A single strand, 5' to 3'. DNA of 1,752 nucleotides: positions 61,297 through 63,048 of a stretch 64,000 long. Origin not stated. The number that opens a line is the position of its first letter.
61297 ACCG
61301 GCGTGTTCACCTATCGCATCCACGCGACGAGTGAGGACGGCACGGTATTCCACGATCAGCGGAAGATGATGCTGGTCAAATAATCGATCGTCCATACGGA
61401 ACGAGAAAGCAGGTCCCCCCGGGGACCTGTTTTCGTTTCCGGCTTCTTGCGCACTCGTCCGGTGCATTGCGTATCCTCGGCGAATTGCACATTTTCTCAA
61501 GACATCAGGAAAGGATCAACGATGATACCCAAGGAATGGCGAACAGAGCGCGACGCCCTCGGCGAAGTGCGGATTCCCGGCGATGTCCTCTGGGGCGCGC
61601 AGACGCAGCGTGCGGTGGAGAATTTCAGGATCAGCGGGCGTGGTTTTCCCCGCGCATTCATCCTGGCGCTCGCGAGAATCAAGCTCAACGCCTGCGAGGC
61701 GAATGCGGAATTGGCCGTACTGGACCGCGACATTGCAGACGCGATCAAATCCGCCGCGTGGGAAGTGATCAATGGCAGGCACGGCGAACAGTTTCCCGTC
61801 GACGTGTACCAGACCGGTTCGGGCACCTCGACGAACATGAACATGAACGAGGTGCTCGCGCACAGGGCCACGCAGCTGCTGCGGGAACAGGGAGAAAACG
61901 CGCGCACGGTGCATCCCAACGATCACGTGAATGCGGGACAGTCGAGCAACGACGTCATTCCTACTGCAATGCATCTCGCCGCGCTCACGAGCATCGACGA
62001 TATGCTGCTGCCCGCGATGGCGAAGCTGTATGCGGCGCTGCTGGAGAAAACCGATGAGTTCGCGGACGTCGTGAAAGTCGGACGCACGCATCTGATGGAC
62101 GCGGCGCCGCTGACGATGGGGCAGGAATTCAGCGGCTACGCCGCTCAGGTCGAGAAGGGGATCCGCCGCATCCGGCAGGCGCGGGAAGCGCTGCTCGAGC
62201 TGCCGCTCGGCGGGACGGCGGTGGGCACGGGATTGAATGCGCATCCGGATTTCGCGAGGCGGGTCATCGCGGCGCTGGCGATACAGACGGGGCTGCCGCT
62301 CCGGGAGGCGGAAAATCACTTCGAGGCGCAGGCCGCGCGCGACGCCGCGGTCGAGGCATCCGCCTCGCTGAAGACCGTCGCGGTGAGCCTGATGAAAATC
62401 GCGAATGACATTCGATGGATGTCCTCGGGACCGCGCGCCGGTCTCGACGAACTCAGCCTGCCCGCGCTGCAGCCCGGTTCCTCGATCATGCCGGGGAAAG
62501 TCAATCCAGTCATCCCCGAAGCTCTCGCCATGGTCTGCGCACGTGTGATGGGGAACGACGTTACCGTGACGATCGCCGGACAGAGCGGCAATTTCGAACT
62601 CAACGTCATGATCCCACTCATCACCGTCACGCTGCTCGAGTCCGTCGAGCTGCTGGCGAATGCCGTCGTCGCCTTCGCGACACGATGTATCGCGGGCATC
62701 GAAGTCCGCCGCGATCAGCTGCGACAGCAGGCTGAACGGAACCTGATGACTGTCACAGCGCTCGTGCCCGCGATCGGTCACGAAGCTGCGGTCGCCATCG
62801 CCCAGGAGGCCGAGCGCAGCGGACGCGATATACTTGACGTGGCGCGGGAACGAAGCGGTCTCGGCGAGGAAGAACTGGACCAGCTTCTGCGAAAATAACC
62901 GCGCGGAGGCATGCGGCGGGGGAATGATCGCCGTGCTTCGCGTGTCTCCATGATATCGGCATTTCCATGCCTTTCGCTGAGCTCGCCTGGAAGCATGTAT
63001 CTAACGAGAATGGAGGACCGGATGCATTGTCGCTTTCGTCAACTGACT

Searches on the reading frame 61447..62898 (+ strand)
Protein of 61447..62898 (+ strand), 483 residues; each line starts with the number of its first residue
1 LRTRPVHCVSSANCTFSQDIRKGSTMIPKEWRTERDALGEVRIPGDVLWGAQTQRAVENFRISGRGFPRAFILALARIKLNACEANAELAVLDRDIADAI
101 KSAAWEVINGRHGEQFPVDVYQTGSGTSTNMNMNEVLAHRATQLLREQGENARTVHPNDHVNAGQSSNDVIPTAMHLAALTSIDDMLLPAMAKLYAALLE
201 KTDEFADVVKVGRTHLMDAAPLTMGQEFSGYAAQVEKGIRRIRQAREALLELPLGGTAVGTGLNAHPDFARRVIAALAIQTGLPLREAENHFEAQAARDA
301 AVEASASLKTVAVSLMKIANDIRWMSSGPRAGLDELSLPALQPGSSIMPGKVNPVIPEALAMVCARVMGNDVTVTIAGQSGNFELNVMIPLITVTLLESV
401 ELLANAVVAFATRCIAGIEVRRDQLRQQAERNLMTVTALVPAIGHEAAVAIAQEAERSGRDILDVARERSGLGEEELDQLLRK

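Call 69: search_protein_families(library=pfam, proteins=[window:61447-62898:+], max_evalue=0.001)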
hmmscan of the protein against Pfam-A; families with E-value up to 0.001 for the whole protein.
window:61447-62898:+ (483 aa): 2 families
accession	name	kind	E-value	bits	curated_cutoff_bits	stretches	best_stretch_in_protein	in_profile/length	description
PF00206.25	Lyase_1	-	2.2e-102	343.1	27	1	39-369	1-312/312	Lyase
PF10415.14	FumaraseC_C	-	2.3e-13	50.8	32.5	1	436-482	2-48/54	Fumarase C C-terminus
